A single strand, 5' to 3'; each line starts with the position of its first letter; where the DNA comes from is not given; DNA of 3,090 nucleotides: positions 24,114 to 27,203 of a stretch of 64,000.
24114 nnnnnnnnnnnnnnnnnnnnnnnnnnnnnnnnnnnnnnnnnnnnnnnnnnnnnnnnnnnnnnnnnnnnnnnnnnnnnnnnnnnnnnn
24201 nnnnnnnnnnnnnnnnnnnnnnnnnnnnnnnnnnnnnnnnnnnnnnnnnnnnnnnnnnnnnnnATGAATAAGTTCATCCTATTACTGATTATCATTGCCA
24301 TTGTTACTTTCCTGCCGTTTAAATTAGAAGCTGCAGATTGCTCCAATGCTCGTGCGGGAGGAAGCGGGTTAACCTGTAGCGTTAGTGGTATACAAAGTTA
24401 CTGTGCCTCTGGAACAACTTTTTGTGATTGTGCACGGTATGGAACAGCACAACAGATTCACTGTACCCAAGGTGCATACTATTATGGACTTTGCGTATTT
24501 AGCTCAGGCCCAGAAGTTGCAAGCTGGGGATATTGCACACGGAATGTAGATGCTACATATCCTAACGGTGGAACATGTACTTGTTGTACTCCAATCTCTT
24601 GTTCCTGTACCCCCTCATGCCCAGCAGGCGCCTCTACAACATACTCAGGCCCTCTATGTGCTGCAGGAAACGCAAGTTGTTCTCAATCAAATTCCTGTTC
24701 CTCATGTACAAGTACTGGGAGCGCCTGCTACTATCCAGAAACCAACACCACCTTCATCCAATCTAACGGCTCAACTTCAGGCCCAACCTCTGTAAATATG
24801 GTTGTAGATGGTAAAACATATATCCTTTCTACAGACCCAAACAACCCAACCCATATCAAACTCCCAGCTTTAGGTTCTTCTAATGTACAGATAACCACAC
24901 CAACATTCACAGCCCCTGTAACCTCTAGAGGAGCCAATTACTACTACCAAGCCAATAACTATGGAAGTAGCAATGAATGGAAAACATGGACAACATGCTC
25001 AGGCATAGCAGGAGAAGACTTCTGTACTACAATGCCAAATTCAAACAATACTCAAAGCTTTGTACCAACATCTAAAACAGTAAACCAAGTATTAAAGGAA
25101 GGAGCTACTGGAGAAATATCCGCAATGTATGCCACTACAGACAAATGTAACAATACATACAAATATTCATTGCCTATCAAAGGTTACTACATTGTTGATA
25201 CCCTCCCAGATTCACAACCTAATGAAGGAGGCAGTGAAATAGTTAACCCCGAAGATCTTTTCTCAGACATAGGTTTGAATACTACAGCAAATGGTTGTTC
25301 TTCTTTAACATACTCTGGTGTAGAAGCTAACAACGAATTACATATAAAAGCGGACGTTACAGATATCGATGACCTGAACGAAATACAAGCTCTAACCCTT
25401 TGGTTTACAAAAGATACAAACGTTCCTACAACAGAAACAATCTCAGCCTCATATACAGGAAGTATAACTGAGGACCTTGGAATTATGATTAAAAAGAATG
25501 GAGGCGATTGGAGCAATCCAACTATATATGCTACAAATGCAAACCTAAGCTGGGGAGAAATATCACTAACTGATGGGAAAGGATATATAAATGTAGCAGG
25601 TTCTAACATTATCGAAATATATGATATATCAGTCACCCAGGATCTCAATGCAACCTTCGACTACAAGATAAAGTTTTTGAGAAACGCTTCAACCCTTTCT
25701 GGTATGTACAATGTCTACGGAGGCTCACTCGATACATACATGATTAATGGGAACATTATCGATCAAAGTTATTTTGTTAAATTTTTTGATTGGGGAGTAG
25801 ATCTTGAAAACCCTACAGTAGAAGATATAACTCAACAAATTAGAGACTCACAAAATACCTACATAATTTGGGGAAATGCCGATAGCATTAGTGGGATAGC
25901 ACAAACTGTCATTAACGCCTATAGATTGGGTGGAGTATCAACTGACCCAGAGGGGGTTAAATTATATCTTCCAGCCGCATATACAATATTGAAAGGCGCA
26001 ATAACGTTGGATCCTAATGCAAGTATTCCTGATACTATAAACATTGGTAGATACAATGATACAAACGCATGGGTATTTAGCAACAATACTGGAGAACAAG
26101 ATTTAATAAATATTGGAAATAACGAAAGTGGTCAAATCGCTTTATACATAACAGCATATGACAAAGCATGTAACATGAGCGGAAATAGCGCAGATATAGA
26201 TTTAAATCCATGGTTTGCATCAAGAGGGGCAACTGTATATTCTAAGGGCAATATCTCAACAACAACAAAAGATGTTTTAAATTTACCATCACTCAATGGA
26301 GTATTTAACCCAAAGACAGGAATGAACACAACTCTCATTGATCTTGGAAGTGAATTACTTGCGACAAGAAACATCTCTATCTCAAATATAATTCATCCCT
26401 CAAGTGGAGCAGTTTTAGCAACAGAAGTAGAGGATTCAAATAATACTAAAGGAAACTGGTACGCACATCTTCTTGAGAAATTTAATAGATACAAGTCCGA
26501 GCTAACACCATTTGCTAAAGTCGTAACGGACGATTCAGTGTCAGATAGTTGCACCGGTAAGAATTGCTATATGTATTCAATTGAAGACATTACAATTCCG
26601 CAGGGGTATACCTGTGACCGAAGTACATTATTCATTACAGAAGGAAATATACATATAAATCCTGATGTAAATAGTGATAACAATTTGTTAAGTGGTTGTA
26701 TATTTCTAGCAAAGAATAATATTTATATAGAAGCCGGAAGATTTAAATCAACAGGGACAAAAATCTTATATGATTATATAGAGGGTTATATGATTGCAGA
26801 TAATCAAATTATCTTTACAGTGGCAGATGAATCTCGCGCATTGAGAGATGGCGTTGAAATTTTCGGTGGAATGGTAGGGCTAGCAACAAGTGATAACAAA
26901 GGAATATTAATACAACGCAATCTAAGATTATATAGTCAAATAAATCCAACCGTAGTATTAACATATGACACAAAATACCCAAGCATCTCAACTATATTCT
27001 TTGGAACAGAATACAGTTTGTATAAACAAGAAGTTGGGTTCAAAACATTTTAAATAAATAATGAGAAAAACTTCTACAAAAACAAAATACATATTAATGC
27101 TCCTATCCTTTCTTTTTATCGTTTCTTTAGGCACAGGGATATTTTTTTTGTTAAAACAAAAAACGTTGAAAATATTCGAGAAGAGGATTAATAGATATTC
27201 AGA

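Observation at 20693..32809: Candidate disulfide-dependent cell-surface system: a Trx-CcdA fusion plus tandemly duplicated anchored/secreted Cys-rich gene pairs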

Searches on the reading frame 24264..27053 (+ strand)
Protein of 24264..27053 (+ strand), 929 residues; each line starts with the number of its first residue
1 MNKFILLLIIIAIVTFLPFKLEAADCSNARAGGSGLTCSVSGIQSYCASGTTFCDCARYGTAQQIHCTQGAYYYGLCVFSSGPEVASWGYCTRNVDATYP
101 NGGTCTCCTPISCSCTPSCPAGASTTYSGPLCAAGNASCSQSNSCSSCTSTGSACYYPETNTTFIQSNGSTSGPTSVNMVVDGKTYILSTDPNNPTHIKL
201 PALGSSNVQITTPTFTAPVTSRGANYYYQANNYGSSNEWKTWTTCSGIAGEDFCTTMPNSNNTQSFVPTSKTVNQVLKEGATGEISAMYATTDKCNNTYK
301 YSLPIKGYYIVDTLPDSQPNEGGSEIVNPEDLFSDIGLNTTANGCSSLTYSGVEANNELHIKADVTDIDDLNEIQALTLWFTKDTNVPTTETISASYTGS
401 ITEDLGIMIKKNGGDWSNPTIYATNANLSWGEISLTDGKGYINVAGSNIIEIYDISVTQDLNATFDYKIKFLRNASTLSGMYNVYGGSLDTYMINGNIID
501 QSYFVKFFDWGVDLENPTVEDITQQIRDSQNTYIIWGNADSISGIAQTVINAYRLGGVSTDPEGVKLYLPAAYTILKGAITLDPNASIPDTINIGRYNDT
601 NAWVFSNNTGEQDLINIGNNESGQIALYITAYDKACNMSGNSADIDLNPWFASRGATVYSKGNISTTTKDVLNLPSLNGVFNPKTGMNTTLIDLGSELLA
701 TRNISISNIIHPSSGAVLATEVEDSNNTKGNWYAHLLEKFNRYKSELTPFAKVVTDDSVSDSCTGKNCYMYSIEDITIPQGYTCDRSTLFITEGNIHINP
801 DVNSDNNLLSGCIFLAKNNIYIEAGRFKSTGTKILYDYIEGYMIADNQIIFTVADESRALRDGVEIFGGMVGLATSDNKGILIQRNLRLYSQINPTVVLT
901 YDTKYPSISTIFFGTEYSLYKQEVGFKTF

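Call 3: search_protein_families(library=pfam, proteins=[window:24264-27053:+], max_evalue=1)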
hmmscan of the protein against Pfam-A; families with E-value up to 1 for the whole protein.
window:24264-27053:+ (929 aa): 0 families

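Call 9: search_protein_families(library=ncbifam, proteins=[window:24264-27053:+], max_evalue=1)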
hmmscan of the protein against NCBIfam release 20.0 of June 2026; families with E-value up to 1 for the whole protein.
window:24264-27053:+ (929 aa): 0 families

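Call 10: find_homologous_proteins(query=window:24264-27053:+)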
Query window:24264-27053:+ (929 aa): 40 proteins with E <= 0.001 among 8000 candidates.
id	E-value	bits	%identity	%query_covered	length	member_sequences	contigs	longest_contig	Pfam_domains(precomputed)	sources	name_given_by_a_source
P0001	0.0e+0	2122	100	100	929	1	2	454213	-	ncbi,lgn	-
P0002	0.0e+0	1377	67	100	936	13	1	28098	-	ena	-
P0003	0.0e+0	1367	68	100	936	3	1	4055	-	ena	-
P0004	0.0e+0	1357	68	97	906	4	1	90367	-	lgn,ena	-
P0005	0.0e+0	1341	71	89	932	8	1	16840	-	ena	-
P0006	0.0e+0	1328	72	89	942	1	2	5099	-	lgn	-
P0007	0.0e+0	1310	71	89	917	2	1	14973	-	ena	-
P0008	0.0e+0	1303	71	89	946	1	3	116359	-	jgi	-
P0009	0.0e+0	1259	70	89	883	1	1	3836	-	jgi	-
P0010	0.0e+0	1249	74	81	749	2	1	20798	-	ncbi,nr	ncbi:hypothetical protein KKA50_03290 [Patescibacteria group bacterium]|nr:hypothetical protein [Pat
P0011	0.0e+0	1230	62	100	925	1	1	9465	-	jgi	-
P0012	0.0e+0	1180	65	89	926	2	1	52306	-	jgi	-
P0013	0.0e+0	1174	53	82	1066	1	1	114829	-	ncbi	-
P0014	0.0e+0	1151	59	95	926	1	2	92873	-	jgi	-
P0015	0.0e+0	1109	52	81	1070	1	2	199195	-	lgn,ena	-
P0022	0.0e+0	1023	56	96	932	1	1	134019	-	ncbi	-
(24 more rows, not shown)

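Call 16: find_encoding_contigs(protein=P0022, flank=10000, max_places=2)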
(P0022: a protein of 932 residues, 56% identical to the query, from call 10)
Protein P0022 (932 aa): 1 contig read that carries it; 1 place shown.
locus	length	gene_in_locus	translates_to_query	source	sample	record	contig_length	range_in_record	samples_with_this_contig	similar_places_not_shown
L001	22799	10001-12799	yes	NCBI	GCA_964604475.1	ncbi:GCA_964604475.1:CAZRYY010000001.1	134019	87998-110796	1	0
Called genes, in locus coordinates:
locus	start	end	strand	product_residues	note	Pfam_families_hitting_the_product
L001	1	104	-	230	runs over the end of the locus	PF13353:Fer4_12, PF04055:Radical_SAM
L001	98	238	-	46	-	PF13597:NRDD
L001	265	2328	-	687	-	PF03477:ATP-cone, PF13597:NRDD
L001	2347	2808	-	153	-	PF22811:Zn_ribbon_NrdR, PF03477:ATP-cone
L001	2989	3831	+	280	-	PF00483:NTP_transferase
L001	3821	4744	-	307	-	PF00890:FAD_binding_2 (faint), PF07992:Pyr_redox_2, PF13738:Pyr_redox_3, PF00070:Pyr_redox (weak)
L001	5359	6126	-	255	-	PF00557:Peptidase_M24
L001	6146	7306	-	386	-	PF05970:PIF1, PF13604:AAA_30, PF13245:AAA_19, PF01443:Viral_helicase1 (faint), PF18335:SH3_13 (weak), PF13538:UvrD_C_2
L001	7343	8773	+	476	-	PF11139:SfLAP (weak), PF13386:DsbD_2 (weak)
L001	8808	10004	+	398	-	-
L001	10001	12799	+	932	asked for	-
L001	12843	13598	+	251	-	PF00929:RNase_T, PF01612:DNA_pol_A_exo1, PF20600:ExoX-like_C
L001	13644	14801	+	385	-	-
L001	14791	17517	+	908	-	-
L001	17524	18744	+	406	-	-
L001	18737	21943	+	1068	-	-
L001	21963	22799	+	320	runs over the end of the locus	-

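Call 17: find_encoding_contigs(protein=P0013, flank=10000, max_places=2)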
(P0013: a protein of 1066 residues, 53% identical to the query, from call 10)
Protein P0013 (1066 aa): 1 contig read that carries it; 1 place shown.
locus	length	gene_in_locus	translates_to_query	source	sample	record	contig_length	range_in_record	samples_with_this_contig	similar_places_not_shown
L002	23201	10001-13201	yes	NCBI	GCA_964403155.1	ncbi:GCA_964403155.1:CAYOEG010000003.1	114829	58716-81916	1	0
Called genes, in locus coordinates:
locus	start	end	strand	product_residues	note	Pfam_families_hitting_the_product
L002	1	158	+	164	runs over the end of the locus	PF01467:CTP_transf_like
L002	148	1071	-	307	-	PF07992:Pyr_redox_2, PF13738:Pyr_redox_3, PF00070:Pyr_redox (weak)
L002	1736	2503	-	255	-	PF00557:Peptidase_M24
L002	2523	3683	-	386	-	PF05970:PIF1 (weak), PF13604:AAA_30, PF13245:AAA_19, PF01443:Viral_helicase1 (faint), PF05127:NAT10_TcmA_helicase (weak), PF18335:SH3_13 (weak), PF13538:UvrD_C_2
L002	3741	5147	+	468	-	PF11139:SfLAP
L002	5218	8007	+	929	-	-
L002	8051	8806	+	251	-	PF00929:RNase_T, PF01612:DNA_pol_A_exo1, PF20600:ExoX-like_C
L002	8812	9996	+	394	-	-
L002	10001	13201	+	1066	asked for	-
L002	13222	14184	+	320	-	-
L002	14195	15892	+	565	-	PF01558:POR, PF01855:POR_N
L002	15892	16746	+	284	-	PF02775:TPP_enzyme_C, PF12367:PFO_beta_C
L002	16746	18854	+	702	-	PF02629:CoA_binding, PF13380:CoA_binding_2, PF13607:Succ_CoA_lig, PF19045:Ligase_CoA_2, PF13549:ATP-grasp_5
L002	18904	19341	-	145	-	PF00383:dCMP_cyt_deam_1, PF14437:MafB19-deam, PF14439:Bd3614-deam (faint)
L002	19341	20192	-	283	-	PF02906:Fe_hyd_lg_C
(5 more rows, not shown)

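Call 21: find_encoding_contigs(protein=P0015, flank=10000, max_places=2)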
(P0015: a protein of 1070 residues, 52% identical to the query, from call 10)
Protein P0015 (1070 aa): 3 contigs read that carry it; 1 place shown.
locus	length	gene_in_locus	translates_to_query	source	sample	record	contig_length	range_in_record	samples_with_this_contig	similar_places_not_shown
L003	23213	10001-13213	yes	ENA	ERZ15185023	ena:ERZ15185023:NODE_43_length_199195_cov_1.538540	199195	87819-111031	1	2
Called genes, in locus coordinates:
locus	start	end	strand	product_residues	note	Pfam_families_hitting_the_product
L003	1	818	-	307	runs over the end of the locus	PF07992:Pyr_redox_2, PF13738:Pyr_redox_3, PF00070:Pyr_redox (weak)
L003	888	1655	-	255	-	PF00557:Peptidase_M24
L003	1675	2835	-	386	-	PF05970:PIF1 (weak), PF13604:AAA_30, PF13245:AAA_19, PF01443:Viral_helicase1 (faint), PF05127:NAT10_TcmA_helicase (faint), PF18335:SH3_13 (faint), PF13538:UvrD_C_2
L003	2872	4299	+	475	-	PF11139:SfLAP, PF13386:DsbD_2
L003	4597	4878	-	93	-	-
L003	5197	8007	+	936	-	-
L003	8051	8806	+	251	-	PF00929:RNase_T, PF01612:DNA_pol_A_exo1 (weak), PF20600:ExoX-like_C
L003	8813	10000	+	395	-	-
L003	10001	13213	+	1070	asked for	-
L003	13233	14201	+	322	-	-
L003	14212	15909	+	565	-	PF01558:POR, PF01855:POR_N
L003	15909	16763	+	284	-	PF02775:TPP_enzyme_C, PF12367:PFO_beta_C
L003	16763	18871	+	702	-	PF02629:CoA_binding, PF13380:CoA_binding_2, PF13607:Succ_CoA_lig, PF19045:Ligase_CoA_2, PF13549:ATP-grasp_5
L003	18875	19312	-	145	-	PF00383:dCMP_cyt_deam_1, PF14437:MafB19-deam, PF14439:Bd3614-deam (weak)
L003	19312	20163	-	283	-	PF02906:Fe_hyd_lg_C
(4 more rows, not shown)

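Call 22: find_encoding_contigs(protein=P0008, flank=10000, max_places=2)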
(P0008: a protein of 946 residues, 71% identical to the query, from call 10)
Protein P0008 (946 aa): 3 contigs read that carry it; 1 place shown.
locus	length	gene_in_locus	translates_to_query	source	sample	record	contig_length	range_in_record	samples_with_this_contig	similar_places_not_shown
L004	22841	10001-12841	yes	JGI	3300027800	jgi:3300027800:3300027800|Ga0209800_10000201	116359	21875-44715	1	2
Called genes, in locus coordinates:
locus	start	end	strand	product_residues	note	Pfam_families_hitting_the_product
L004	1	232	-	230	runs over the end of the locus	PF04055:Radical_SAM, PF13353:Fer4_12 (weak)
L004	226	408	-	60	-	PF13597:NRDD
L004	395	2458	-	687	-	PF03477:ATP-cone, PF13597:NRDD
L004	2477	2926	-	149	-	PF22811:Zn_ribbon_NrdR, PF03477:ATP-cone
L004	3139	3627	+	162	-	PF01467:CTP_transf_like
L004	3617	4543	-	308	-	PF07992:Pyr_redox_2, PF13738:Pyr_redox_3, PF00070:Pyr_redox (weak)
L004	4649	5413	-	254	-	PF00557:Peptidase_M24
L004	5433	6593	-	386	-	PF05970:PIF1, PF13604:AAA_30, PF00580:UvrD-helicase (weak), PF13245:AAA_19, PF01443:Viral_helicase1 (faint), PF18335:SH3_13 (weak), PF13538:UvrD_C_2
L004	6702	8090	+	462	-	PF11139:SfLAP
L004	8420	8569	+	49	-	-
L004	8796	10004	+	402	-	-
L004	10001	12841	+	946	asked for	-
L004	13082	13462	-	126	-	-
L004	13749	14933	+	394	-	-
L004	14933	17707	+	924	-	-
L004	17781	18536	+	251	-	PF00929:RNase_T, PF01612:DNA_pol_A_exo1, PF20600:ExoX-like_C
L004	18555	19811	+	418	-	-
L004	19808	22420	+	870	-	-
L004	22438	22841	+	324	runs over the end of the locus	-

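Call 25: search_solved_structures(query=A1, max_evalue=10)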
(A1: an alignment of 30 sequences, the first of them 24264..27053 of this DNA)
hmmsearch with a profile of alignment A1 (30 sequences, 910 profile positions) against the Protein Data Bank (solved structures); distinct sequences matched with E-value up to 10: 24.
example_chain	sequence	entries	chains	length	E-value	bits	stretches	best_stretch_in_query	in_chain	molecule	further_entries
36rp_D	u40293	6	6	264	0.82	10.8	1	30-146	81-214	DNA-directed RNA polymerase subunit Rpo3 | DNA-directed RNA polymerase subunit D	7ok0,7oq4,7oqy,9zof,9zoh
7yca_C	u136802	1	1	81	2.3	9.4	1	104-152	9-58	Photosystem I iron-sulfur center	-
9hyu_C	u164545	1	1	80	3.4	8.8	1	104-152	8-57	Photosystem I iron-sulfur center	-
9ygv_C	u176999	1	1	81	3.8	8.6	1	104-152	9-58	Photosystem I iron-sulfur center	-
9s1l_C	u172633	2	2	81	4.6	8.4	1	104-152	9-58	Photosystem I iron-sulfur center (PsaC)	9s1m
9m4f_C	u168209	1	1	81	4.7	8.3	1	104-152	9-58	PsaC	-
9lut_C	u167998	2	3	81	4.9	8.3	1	105-152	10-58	Photosystem I iron-sulfur center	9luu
1d2l_A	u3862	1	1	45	5.1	8.2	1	114-153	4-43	LIPOPROTEIN RECEPTOR RELATED PROTEIN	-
7qco_C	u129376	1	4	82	5.4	8.1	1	104-154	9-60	Photosystem I iron-sulfur center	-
9uas_C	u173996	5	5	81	5.9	8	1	104-152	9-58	Photosystem I iron-sulfur center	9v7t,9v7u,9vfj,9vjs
10eg_C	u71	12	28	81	6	8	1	104-152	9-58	Photosystem I iron-sulfur center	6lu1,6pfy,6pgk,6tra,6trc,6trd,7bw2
7coy_aC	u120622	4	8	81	6.2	7.9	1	104-152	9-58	Photosystem I iron-sulfur center | Photosystem I protein PsaC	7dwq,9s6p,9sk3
9kqp_C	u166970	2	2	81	6.3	7.9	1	104-152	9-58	Photosystem I iron-sulfur center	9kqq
6zzx_C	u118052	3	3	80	6.4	7.9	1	104-152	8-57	Photosystem I iron-sulfur center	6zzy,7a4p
1jb0_C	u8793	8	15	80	6.4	7.9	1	104-152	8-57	PHOTOSYSTEM I IRON-SULFUR CENTER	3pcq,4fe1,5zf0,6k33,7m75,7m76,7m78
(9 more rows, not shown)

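Call 27: predict_structure(alignment_id=A1)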
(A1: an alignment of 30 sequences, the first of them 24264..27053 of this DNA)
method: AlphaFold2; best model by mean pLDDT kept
length: 929 residues; sequences in the alignment: 30
mean_pLDDT: 71.3   pTM: 0.52
mean pLDDT of the five models: 71.3, 70.9, 69.8, 69.4, 69.4
residues with pLDDT >= 90: 143; 70-90: 432; 50-70: 188; < 50: 166
segments of 3 or more residues with pLDDT < 50: 1-9, 11-25, 28-37, 82-88, 109-115, 131-133, 136-138, 146-152, 234-238, 240-244, 319-326, 649-673, 692-730, 886-894, 921-929
pLDDT, mean of each block of 10 residues (from residue 1): 45 38 44 44 67 76 81 62 46 75 64 50 60 49 50 60 64 85 88 88 80 82 82 51 47 74 81 75 85 78 86 72 45 57 82 74 85 91 85 88 92 88 93 91 89 91 88 80 90 84 83 88 70 84 90 75 82 85 77 84 80 78 77 91 64 27 30 56 65 35 28 25 33 77 89 86 91 92 91 93 79 90 78 76 81 62 73 59 48 54 75 65 33
secondary structure, 60 per line:
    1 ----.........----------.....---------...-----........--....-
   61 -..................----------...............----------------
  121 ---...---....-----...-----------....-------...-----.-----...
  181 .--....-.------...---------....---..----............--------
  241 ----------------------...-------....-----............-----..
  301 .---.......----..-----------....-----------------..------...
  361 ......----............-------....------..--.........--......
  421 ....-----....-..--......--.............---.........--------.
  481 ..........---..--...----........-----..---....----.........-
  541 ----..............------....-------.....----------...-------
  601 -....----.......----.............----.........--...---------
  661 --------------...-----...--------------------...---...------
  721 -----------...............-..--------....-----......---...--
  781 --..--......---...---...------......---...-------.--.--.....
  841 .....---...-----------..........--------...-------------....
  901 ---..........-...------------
elements in order (helices of 4 or more, strands of 3 or more residues): H5-13 E38-40 E46-53 H56-59 E62-73 E77-79 E90-104 E124-126 H130-133 E139-141 E153-156 E164-166 E178-181 E184-187 E196-198 E208-211 E221-232 E263-265 H273-276 E282-293 E299-301 E305-311 H329-332 E358-366 E374-382 E390-393 E404-412 E415-424 E430-433 E439-444 E447-459 E463-471 E480-490 E498-500 E505-512 E523-526 E531-539 E545-558 E565-568 E576-580 E602-605 E610-616 E621-633 E638-646 H732-746 E767-772 E776-778 E787-792 E796-798 E802-804 E811-816 E820-822 E836-845 E849-851 E863-872 E881-883 E897-900 H904-913

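Call 47: search_protein_representatives(alignment_id=A1)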
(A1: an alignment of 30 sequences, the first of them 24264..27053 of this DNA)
Query: 30 sequences, 910 profile positions. Proteins with E-value up to 0.001 (for the whole library): 364; up to 1e-10: 294; up to 1e-30: 202. The best 150 are listed.
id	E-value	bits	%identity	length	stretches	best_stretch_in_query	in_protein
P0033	0.0e+00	1356.6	-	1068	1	61-910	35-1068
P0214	0.0e+00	1279.5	-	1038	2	169-910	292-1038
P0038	0.0e+00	1273.5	-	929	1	6-910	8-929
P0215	0.0e+00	1153.8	-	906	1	64-909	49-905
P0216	0.0e+00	1052.5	-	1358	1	6-910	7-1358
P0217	1.6e-294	996.0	-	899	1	7-910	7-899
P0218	5.0e-263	891.8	-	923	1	17-910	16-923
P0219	1.3e-233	794.5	-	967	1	45-910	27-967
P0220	5.9e-233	792.3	-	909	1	55-909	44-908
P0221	1.3e-232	791.1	-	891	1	22-909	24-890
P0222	4.2e-199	680.3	-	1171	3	277-908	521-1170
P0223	3.1e-198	677.4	-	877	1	64-909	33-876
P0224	1.6e-195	668.4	-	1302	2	205-910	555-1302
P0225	1.9e-192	658.3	-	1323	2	205-910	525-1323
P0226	1.5e-191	655.3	-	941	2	250-910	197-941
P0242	2.1e-140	486.0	-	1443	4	164-910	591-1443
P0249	3.7e-117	409.1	-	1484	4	162-729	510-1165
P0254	6.5e-105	368.6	-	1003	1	2-908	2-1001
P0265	2.4e-84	300.5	-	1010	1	62-908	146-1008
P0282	2.2e-72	260.9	-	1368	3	666-909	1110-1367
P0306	4.7e-53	197.0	-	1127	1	493-908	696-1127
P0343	1.5e-44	168.9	-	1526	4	494-829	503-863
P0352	2.9e-43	164.6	-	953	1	9-908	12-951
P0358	1.5e-42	162.2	-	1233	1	572-908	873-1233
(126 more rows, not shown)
